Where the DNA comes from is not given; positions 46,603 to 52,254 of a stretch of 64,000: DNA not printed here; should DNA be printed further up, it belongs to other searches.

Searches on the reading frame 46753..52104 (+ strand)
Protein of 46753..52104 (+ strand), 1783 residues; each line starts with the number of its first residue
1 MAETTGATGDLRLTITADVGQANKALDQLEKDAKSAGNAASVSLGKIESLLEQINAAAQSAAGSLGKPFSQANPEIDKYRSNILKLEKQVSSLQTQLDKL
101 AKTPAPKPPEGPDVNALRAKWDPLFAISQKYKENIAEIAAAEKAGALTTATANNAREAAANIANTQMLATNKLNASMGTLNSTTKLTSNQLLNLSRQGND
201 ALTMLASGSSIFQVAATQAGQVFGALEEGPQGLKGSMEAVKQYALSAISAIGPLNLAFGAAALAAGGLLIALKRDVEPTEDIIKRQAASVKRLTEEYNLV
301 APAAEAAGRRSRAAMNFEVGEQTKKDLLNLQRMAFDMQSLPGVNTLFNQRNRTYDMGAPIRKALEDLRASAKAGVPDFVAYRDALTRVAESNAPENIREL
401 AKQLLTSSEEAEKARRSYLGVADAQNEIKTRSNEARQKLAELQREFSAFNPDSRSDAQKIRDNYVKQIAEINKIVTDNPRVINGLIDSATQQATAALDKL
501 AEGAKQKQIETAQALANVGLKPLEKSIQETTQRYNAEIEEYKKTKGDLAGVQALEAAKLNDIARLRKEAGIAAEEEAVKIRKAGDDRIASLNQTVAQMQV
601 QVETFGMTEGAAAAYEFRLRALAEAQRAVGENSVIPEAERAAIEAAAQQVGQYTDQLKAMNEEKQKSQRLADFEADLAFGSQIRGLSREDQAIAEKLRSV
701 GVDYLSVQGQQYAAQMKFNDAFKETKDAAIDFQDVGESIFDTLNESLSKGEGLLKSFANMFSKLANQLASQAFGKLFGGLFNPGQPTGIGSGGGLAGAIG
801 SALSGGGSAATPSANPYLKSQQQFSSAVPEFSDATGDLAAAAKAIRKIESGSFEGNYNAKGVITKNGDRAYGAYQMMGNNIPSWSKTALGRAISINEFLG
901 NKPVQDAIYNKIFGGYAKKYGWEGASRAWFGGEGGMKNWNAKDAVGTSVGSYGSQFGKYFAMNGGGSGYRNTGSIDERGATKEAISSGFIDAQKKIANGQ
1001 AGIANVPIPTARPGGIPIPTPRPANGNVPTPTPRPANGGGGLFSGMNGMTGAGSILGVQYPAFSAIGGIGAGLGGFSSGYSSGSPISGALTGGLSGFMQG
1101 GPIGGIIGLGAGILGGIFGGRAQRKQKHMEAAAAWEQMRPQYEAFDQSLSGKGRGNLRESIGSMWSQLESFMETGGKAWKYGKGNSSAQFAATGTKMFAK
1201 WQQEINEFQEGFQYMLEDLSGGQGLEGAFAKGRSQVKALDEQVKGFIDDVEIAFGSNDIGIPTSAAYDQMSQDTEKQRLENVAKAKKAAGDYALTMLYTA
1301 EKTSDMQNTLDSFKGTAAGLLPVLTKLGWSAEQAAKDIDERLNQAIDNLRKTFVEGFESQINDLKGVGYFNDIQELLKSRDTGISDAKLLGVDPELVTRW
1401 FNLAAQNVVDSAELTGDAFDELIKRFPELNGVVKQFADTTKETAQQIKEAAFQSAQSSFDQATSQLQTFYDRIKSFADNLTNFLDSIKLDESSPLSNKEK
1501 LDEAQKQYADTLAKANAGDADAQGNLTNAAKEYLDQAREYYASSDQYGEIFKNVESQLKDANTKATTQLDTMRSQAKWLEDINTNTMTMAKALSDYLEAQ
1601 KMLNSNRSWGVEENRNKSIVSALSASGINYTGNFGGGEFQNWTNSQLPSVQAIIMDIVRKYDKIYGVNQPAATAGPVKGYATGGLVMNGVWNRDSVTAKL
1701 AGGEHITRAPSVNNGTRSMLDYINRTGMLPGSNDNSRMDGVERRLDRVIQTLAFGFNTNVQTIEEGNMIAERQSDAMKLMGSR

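Call 13: search_protein_families(library=phrogs, proteins=[window:46753-52104:+], max_evalue=0.00001)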
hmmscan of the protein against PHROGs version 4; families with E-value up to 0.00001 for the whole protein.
window:46753-52104:+ (1783 aa): 2 families
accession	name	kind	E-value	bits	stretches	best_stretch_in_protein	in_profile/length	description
phrog_16823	-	tail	3.9e-114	383.6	3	568-1450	637-1504/1948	tail length tape measure protein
phrog_24990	-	unknown function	6e-26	92.1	1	832-959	100-226/747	-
